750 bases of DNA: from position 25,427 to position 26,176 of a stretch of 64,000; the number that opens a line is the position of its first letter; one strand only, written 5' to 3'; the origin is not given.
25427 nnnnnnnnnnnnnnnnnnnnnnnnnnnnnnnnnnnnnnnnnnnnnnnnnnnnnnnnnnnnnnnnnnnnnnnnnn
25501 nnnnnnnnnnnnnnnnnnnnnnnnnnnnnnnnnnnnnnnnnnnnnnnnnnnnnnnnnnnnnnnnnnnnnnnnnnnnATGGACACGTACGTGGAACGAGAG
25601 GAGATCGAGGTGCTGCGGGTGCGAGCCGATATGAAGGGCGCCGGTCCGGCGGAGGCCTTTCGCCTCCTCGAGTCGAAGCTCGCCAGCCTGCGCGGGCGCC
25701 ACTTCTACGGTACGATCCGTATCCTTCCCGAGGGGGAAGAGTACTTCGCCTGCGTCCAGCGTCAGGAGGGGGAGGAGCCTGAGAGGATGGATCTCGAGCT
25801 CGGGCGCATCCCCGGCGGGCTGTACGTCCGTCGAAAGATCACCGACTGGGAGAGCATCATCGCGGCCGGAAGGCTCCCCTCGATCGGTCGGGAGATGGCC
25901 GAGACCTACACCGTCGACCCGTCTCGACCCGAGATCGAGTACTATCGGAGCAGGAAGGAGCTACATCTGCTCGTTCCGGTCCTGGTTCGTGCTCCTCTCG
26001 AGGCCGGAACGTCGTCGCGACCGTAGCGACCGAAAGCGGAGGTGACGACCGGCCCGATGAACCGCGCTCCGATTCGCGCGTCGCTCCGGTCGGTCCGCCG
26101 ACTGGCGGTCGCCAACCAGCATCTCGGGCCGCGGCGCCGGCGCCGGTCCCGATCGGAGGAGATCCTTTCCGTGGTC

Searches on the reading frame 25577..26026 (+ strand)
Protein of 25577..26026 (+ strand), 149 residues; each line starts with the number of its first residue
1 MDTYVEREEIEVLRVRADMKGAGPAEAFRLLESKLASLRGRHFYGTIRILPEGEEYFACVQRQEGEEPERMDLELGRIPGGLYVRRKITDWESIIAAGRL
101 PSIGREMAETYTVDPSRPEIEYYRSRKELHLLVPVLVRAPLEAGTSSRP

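Call 3: search_protein_families(library=pfam, proteins=[window:25577-26026:+], max_evalue=0.01)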
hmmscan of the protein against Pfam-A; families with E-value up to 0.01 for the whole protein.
window:25577-26026:+ (149 aa): 0 families

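Call 4: search_protein_families(library=ncbifam, proteins=[window:25577-26026:+], max_evalue=0.01)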
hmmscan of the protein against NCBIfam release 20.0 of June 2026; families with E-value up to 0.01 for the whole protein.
window:25577-26026:+ (149 aa): 0 families

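Call 5: search_protein_families(library=pfam, proteins=[window:25577-26026:+], max_evalue=10)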
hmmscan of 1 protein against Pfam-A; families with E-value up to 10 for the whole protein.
window:25577-26026:+ (149 aa): 1 family
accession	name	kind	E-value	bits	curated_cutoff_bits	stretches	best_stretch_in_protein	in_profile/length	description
PF08615.16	RNase_H2_suC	-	0.1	13.3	20.8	1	34-66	35-67/133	Ribonuclease H2 non-catalytic subunit (Ylr154p-like)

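Call 6: search_solved_structures(query=window:25577-26026:+, max_evalue=10, show_alignments=2)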
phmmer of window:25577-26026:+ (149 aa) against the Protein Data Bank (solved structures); distinct sequences matched with E-value up to 10: 3.
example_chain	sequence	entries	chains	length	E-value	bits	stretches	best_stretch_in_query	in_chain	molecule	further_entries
5e4r_A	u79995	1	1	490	0.029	17.5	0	92-138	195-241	Ketol-acid reductoisomerase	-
2mk2_A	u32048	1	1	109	0.59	13.3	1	37-84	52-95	Phosphatidylinositol 3,4,5-trisphosphate 5-phosphatase 2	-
9lxm_A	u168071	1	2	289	1.4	12.1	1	16-47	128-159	NAD-binding protein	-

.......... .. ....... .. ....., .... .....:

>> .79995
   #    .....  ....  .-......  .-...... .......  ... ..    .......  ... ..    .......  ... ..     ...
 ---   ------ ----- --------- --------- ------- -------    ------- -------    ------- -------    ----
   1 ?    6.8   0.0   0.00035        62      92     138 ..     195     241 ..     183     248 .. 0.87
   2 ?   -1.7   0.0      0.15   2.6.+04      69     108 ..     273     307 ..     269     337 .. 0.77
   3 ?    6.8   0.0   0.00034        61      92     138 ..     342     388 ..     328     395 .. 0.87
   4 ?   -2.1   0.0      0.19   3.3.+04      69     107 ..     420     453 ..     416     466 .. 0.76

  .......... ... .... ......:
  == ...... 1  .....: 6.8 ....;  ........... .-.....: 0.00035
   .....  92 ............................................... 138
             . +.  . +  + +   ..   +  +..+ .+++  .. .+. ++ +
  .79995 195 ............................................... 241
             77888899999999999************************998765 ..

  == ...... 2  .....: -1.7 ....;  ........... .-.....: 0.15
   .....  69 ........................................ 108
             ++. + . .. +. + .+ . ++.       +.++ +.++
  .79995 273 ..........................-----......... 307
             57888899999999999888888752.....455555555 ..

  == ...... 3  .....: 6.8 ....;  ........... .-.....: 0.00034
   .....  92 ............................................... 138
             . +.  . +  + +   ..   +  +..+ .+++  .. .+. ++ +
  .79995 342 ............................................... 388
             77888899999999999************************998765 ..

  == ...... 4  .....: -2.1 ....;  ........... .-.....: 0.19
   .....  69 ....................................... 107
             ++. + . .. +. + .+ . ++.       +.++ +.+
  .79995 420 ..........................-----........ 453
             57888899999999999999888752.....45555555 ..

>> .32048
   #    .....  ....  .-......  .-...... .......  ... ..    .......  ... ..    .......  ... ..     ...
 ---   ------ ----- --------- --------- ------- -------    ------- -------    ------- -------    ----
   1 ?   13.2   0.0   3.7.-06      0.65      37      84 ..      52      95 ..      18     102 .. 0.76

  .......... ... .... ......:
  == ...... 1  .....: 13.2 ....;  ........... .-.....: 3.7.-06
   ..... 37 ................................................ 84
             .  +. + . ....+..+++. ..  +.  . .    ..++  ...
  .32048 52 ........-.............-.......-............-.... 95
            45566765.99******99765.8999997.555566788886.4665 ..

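Call 8: find_homologous_proteins(query=window:25577-26026:+, max_evalue=0.001)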
Query window:25577-26026:+ (149 aa): 251 proteins with E <= 0.001 among 339 candidates; the best 120 are listed.
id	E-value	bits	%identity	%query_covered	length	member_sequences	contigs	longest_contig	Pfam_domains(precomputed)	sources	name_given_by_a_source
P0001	3.0e-91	321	100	100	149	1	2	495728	-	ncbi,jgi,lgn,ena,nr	ncbi:MAG TPA: hypothetical protein VML94_08270 [Thermoplasmata archaeon]|nr:hypothetical protein [Th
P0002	1.8e-63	231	72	94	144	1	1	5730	-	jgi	jgi:hypothetical protein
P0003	3.2e-63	230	76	93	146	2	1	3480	-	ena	-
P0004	6.1e-63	229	74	94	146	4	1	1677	-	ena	-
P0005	7.9e-63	229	73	93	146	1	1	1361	-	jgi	jgi:hypothetical protein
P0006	4.8e-62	226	76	93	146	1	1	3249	-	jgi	jgi:hypothetical protein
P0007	1.2e-59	218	71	94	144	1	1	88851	-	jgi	jgi:hypothetical protein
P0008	6.3e-58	213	70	97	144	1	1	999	-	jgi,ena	-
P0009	7.5e-57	209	68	93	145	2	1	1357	-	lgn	-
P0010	8.1e-57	209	70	91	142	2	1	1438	-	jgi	jgi:hypothetical protein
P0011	1.9e-56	208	71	94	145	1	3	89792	-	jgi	jgi:hypothetical protein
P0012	3.8e-56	207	67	94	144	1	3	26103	-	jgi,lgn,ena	-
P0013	9.2e-56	206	67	96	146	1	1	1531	-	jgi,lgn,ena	-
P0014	1.4e-55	205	66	94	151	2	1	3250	-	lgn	-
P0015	1.8e-55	205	64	98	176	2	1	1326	-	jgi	jgi:hypothetical protein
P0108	1.6e-50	189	67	91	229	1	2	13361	-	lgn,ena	-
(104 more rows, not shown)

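Call 14: find_related_loci(query=A1, collection=genome_contigs, flank=6000)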
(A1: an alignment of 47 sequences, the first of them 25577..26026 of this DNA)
Query A1 (149 aa) in genome_contigs; peptide patterns used: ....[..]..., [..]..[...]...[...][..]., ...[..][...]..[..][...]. (x = any residue, [..] = any of these).
51 stretches matched a pattern; 40 encode a relative of the query (tblastn E <= 1e-3); 39 distinct loci.
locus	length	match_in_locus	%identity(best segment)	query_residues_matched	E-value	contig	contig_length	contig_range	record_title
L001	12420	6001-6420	67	1-140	1e-58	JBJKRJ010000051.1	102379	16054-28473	MAG: Thermoplasmata archaeon isolate Bin_56 S1Ck127_2044660_flag_0_multi_22.9978_len_102379, whole genome shotgun sequen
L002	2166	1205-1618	67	1-138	1e-59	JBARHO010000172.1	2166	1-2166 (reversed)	MAG: Thermoplasmata archaeon isolate MFD06228_ilm_asm_bin8 k127_195999, whole genome shotgun sequence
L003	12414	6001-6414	67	1-138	5e-58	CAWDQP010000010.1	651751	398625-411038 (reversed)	MAG: uncultured Thermoplasmata archaeon isolate MFD03399.bin.2.114 genome assembly, contig: contig_4884, whole genome sh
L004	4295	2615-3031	64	2-140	2e-57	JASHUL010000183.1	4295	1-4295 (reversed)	MAG: Thermoplasmata archaeon isolate JOPF178 JOPF_A141_contig_84037, whole genome shotgun sequence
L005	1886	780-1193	66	1-138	1e-58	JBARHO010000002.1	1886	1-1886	MAG: Thermoplasmata archaeon isolate MFD06228_ilm_asm_bin8 k127_180524, whole genome shotgun sequence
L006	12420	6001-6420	66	1-140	2e-56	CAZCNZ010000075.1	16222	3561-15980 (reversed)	MAG TPA_asm: uncultured Thermoplasmatales archaeon isolate SRP140028_co1_523 genome assembly, contig: k141_2914267, whol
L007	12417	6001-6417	63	1-139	2e-56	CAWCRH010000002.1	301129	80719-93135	MAG: uncultured Thermoplasmata archaeon isolate MFD03323.bin.2.126 genome assembly, contig: contig_26482, whole genome s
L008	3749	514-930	61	2-140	3e-56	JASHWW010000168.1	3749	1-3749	MAG: Thermoplasmata archaeon isolate JOPF241 JOPF_NEAR_contig_1250206, whole genome shotgun sequence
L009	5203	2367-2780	64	1-138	4e-56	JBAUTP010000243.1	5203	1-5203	MAG: Thermoplasmata archaeon isolate MFD09264_ilm_asm_bin34 k127_30439, whole genome shotgun sequence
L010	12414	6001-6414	62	1-138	6e-55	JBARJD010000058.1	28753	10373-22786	MAG: Thermoplasmata archaeon isolate MFD06650_ilm_asm_bin24 k127_118604, whole genome shotgun sequence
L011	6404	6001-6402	64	1-134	2e-54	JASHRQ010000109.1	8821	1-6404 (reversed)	MAG: Thermoplasmata archaeon isolate JOPF105 JOPF_N101_contig_52394, whole genome shotgun sequence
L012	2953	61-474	63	1-138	3e-54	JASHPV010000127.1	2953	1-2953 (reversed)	MAG: Thermoplasmata archaeon isolate JOPF058 JOPF_A143_contig_73766, whole genome shotgun sequence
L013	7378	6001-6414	62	1-138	4e-54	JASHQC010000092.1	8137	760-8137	MAG: Thermoplasmata archaeon isolate JOPF065 JOPF_A102_contig_112286, whole genome shotgun sequence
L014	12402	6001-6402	60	2-135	4e-53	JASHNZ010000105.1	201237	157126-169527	MAG: Nitrososphaerales archaeon isolate JOPF010 JOPF_N04C_contig_267666, whole genome shotgun sequence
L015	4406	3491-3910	60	1-140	5e-52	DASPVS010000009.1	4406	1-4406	MAG TPA_asm: Acidimicrobiales bacterium isolate SMAG_U12335 k141_1864342, whole genome shotgun sequence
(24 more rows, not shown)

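Call 18: find_encoding_contigs(protein=P0007, flank=5000, max_places=3)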
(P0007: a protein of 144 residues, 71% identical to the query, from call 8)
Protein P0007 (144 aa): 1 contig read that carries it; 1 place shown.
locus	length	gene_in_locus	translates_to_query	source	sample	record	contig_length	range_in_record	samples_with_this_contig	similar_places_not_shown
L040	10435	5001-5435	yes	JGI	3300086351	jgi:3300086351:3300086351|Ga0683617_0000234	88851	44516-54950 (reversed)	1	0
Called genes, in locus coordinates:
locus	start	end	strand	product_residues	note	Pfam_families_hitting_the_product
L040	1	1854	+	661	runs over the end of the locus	PF00211:Guanylate_cyc, PF13428:TPR_14 (faint), PF24575:TPR_Slam (faint), PF13424:TPR_12 (faint), PF13432:TPR_16 (faint), PF00515:TPR_1 (faint), PF07719:TPR_2 (faint), PF12895:ANAPC3 (faint), +6 more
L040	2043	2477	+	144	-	PF07366:SnoaL, PF12680:SnoaL_2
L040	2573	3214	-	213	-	PF08241:Methyltransf_11, PF08242:Methyltransf_12, PF13649:Methyltransf_25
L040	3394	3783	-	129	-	PF00903:Glyoxalase, PF18029:Glyoxalase_6 (weak)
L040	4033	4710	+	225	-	PF01209:Ubie_methyltran (faint), PF02353:CMAS (weak), PF13489:Methyltransf_23, PF13847:Methyltransf_31, PF08241:Methyltransf_11, PF08242:Methyltransf_12, PF13649:Methyltransf_25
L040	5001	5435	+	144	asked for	-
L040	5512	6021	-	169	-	PF00903:Glyoxalase, PF18029:Glyoxalase_6 (weak)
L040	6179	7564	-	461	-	PF01266:DAO, PF01946:Thi4 (weak), PF07992:Pyr_redox_2 (faint), PF13450:NAD_binding_8 (weak)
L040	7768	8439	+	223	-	PF03328:HpcH_HpaI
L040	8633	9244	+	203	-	PF00561:Abhydrolase_1 (faint), PF01738:DLH, PF12146:Hydrolase_4 (faint)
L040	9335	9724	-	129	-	PF00903:Glyoxalase, PF22677:Ble-like_N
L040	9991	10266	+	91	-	-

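Call 19: find_encoding_contigs(protein=P0011, flank=5000, max_places=3)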
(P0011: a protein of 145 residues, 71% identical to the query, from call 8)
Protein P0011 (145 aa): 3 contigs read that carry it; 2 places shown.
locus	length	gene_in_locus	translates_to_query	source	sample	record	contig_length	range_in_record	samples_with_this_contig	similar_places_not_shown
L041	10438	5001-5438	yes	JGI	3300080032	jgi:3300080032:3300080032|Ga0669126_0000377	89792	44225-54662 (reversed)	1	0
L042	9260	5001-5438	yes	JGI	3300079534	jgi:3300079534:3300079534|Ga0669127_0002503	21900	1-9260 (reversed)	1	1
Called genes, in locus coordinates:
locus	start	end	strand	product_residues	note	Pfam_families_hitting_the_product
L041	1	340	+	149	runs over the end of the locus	-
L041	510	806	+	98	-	PF08734:GYD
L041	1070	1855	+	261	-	PF06168:DUF981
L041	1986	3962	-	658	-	PF00211:Guanylate_cyc, PF21033:RMD1-3 (faint), PF13428:TPR_14 (faint), PF07719:TPR_2 (faint), PF14559:TPR_19 (faint), PF13432:TPR_16 (weak), PF13431:TPR_17 (weak)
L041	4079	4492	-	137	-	PF02311:AraC_binding, PF07883:Cupin_2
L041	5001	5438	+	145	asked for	-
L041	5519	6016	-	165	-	-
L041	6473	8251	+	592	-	PF00246:Peptidase_M14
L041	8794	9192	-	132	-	PF18029:Glyoxalase_6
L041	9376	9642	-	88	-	-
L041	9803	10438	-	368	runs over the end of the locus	PF02073:Peptidase_M29 (weak), PF26233:NicX (faint)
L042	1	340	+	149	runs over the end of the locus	-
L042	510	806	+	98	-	PF08734:GYD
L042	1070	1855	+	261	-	PF06168:DUF981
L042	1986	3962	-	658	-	PF00211:Guanylate_cyc, PF21033:RMD1-3 (faint), PF13428:TPR_14 (faint), PF07719:TPR_2 (faint), PF14559:TPR_19 (faint), PF13432:TPR_16 (weak), PF13431:TPR_17 (weak)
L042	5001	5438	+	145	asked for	-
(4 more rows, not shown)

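Call 23: predict_structure(alignment_id=A1)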
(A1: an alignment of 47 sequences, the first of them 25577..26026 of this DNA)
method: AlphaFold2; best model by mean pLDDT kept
length: 149 residues; sequences in the alignment: 47
mean_pLDDT: 87.3   pTM: 0.78
mean pLDDT of the five models: 87.3, 87.2, 87.1, 86.5, 85.9
residues with pLDDT >= 90: 82; 70-90: 59; 50-70: 2; < 50: 6
segments of 3 or more residues with pLDDT < 50: 144-149
pLDDT, mean of each block of 10 residues (from residue 1): 93 93 90 91 88 89 94 95 93 83 88 88 81 91 50
secondary structure, 60 per line:
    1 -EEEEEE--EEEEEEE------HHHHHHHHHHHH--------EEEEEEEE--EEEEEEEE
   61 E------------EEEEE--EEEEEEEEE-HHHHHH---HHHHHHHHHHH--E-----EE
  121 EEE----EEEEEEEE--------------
elements in order: E2-7 E10-16 H23-34 E43-50 E53-61 E74-78 E81-89 H91-96 H100-110 E119-123 E128-135

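Call 26: fold_search(model_id=the predicted structure, library=pdb)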
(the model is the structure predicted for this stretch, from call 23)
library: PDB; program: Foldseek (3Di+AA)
matches with E <= 10: 567; with E <= 0.001: 35
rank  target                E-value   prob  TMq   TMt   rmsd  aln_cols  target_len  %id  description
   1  3gk6                  2.8e-06  1.00  0.57  0.56   5.1       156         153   16  Crystal structure from the mobile metagenome of Vibrio cholerae. Integron cassette protein VCH_CASS2. (released 2009-03-24)
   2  5x5r_A                6.4e-06  1.00  0.57  0.45   6.7       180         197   13  Crystal structure of a hydrolase from Listeria innocua (released 2018-02-21)
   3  5x5r_B                7.1e-06  1.00  0.59  0.48   6.4       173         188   13  Crystal structure of a hydrolase from Listeria innocua (released 2018-02-21)
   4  5x5m_A                1.2e-05  1.00  0.59  0.45   6.3       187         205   12  Crystal structure of a hydrolase encoded by lin2189 from Listeria innocua (released 2017-12-06)
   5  7r3w_A                2.8e-05  1.00  0.67  0.38   3.8       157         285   13  Crystal structure of the albicidin resistance protein STM3175 from Salmonella typhimurium (released 2022-09-28)
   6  3b49                  3.3e-05  1.00  0.56  0.43   6.8       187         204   14  Crystal structure of an uncharacterized conserved protein from Listeria innocua (released 2007-11-13)
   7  5xbi_B                3.4e-05  1.00  0.66  0.66   3.9       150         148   21  The structure of BrlR-C domain bound to 3-amino-2-phenazino(a pyocyanin analog) (released 2018-03-21)
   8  7r3w_B                5.0e-05  1.00  0.65  0.37   4.1       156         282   15  Crystal structure of the albicidin resistance protein STM3175 from Salmonella typhimurium (released 2022-09-28)
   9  9rtm_A                7.0e-05  1.00  0.56  0.55   5.3       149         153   15  X-ray structure of the rhodamine-binding protein tag (Rho-tag) bound to a tetramethylrhodamine ligand (released 2025-07-30)
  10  5xbi_A                7.4e-05  1.00  0.66  0.66   3.8       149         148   20  The structure of BrlR-C domain bound to 3-amino-2-phenazino(a pyocyanin analog) (released 2018-03-21)
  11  1jyh                  1.0e-04  1.00  0.66  0.64   4.0       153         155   14  Crystal Structure of the Escherichia coli SbmC protein (AKA Gyrase Inhibitory Protein GyrI, AKA YeeB) (released 2002-04-10)
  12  9rtm_B                1.1e-04  1.00  0.54  0.52   5.4       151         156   13  X-ray structure of the rhodamine-binding protein tag (Rho-tag) bound to a tetramethylrhodamine ligand (released 2025-07-30)
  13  1d5y_A                1.1e-04  1.00  0.56  0.33   5.6       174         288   13  CRYSTAL STRUCTURE OF THE E. COLI ROB TRANSCRIPTION FACTOR IN COMPLEX WITH DNA (released 2000-04-24)
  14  5xbw_B                1.3e-04  1.00  0.66  0.39   4.1       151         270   19  The structure of BrlR (released 2018-05-02)
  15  7r3w_D                1.3e-04  1.00  0.63  0.36   4.5       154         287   12  Crystal structure of the albicidin resistance protein STM3175 from Salmonella typhimurium (released 2022-09-28)
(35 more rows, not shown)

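Call 32: search_solved_structures(query=A1, max_evalue=10, show_alignments=5)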
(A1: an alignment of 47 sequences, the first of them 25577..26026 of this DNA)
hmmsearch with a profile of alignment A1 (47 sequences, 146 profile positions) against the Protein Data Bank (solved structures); distinct sequences matched with E-value up to 10: 1.
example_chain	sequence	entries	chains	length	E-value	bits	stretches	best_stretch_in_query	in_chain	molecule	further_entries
5e4r_A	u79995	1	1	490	0.47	13.4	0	92-136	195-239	Ketol-acid reductoisomerase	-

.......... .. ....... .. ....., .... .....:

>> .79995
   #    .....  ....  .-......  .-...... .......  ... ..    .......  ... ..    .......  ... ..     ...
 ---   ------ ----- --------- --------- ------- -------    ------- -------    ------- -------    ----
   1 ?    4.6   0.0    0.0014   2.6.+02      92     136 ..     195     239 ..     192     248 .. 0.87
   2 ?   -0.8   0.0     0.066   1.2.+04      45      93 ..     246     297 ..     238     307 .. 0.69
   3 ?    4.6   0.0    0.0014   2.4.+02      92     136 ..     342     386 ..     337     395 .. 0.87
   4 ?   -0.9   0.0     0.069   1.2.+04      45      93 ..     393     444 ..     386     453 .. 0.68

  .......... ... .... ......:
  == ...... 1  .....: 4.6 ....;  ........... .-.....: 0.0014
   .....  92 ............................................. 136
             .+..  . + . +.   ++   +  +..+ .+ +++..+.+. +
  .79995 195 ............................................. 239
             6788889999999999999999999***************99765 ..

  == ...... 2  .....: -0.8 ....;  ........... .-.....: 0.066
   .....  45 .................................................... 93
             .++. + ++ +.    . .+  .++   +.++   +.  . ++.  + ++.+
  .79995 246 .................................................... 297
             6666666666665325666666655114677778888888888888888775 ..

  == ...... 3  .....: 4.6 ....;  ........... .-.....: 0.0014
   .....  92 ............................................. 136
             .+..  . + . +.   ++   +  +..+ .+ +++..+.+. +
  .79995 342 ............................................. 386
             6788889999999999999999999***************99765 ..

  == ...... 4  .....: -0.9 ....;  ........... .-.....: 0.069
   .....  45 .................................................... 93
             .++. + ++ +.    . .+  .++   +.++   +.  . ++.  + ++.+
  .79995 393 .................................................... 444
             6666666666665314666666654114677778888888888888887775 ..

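Call 42: find_related_loci(query=window:25577-26026:+, collection=metagenome_contigs, flank=4000)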
Query window:25577-26026:+ (149 aa) in metagenome_contigs; peptide patterns used: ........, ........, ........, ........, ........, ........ (x = any residue, [..] = any of these).
175 stretches matched a pattern; 24 encode a relative of the query (tblastn E <= 1e-3); 24 distinct loci.
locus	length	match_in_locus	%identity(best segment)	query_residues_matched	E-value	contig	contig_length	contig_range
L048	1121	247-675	67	1-143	1e-65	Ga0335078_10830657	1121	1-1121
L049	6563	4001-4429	66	1-141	2e-60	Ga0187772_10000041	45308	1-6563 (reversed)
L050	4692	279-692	67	1-138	3e-59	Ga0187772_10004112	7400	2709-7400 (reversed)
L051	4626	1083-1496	64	1-138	2e-59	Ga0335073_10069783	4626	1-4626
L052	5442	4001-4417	68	1-139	3e-59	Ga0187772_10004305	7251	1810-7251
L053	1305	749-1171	66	1-144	7e-62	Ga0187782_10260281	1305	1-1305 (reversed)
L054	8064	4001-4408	69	1-136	4e-59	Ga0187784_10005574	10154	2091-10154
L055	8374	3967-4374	69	1-136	4e-59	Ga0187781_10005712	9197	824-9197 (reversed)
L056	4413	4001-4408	67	1-136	6e-59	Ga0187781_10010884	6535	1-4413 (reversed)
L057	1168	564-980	64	1-139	3e-61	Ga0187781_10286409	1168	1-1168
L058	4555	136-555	66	1-140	2e-57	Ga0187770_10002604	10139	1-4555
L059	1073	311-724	66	1-138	6e-61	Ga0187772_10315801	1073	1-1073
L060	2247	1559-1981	64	1-141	8e-58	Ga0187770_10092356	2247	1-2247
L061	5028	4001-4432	63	1-144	7e-57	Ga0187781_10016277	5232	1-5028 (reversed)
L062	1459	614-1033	64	1-140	1e-58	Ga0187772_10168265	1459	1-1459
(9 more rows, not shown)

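Call 45: find_encoding_contigs(protein=P0003, flank=3000, max_places=2)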
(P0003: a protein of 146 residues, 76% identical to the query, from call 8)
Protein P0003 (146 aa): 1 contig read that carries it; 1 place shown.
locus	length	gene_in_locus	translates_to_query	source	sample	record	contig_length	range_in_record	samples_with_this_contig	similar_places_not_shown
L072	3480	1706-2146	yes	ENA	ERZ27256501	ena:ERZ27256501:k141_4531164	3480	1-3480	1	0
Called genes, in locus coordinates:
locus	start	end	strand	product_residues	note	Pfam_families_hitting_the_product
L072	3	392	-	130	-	?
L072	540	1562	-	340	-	PF04307:YdjM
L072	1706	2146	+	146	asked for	-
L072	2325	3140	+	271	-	PF05368:NmrA, PF13460:NAD_binding_10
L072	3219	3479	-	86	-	?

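Call 46: find_encoding_contigs(protein=P0006, flank=3000, max_places=2)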
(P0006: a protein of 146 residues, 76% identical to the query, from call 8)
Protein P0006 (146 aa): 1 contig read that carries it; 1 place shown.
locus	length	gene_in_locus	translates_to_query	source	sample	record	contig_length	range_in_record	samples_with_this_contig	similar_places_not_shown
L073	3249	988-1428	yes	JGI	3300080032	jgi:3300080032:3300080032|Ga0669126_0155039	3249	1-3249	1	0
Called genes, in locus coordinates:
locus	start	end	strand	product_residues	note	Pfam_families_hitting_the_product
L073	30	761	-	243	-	-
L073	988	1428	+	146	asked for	-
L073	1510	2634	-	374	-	PF01817:CM_2, PF02153:PDH_N, PF20463:PDH_C (faint)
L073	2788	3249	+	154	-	?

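Call 47: find_encoding_contigs(protein=P0002, flank=4000, max_places=2)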
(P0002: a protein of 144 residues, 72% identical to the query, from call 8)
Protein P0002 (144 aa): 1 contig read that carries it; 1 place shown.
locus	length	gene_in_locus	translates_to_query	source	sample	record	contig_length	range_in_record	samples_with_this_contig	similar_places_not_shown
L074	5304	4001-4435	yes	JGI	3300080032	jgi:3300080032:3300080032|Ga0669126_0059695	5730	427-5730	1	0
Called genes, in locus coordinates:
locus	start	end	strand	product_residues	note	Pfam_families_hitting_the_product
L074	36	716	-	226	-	PF00352:TBP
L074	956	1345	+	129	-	PF00903:Glyoxalase, PF18029:Glyoxalase_6 (weak)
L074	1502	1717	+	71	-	-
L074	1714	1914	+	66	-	-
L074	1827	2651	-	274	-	PF13240:Zn_Ribbon_1 (weak), PF04525:LOR (weak)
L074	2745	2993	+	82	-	PF14026:SCO4226-like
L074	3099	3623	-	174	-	-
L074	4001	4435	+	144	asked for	-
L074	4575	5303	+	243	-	?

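Call 61: search_protein_representatives(alignment_id=A1)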
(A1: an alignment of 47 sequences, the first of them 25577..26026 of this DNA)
Query: 47 sequences, 146 profile positions. Proteins with E-value up to 0.001 (for the whole library): 547; up to 1e-10: 218; up to 1e-30: 13. The best 150 are listed.
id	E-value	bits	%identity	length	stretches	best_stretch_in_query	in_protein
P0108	3.4e-60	218.3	-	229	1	1-137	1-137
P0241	6.7e-56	204.3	-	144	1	1-140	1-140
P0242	1.3e-53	196.9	-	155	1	2-139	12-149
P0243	1.9e-53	196.4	-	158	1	2-138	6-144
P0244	5.4e-52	191.7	-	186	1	2-140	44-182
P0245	3.2e-49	182.7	-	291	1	2-143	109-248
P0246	5.4e-45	169.0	-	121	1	28-139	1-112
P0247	1.6e-37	144.8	-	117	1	1-93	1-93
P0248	5.4e-37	143.0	-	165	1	12-136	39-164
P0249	4.3e-34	133.6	-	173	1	3-144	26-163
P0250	8.9e-34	132.6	-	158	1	4-142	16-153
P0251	2.3e-32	128.0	-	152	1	19-141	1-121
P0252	2.5e-31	124.7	-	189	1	14-137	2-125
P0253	8.6e-30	119.7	-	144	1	1-140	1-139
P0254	9.2e-30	119.6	-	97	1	1-73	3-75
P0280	1.2e-24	102.9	-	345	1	5-139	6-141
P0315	6.1e-21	90.9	-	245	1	9-137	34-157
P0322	4.2e-20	88.2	-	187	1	13-135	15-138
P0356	4.4e-17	78.4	-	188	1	21-141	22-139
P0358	5.1e-17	78.2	-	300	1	25-136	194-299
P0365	2.1e-16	76.2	-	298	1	5-136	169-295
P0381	2.4e-15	72.8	-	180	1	30-135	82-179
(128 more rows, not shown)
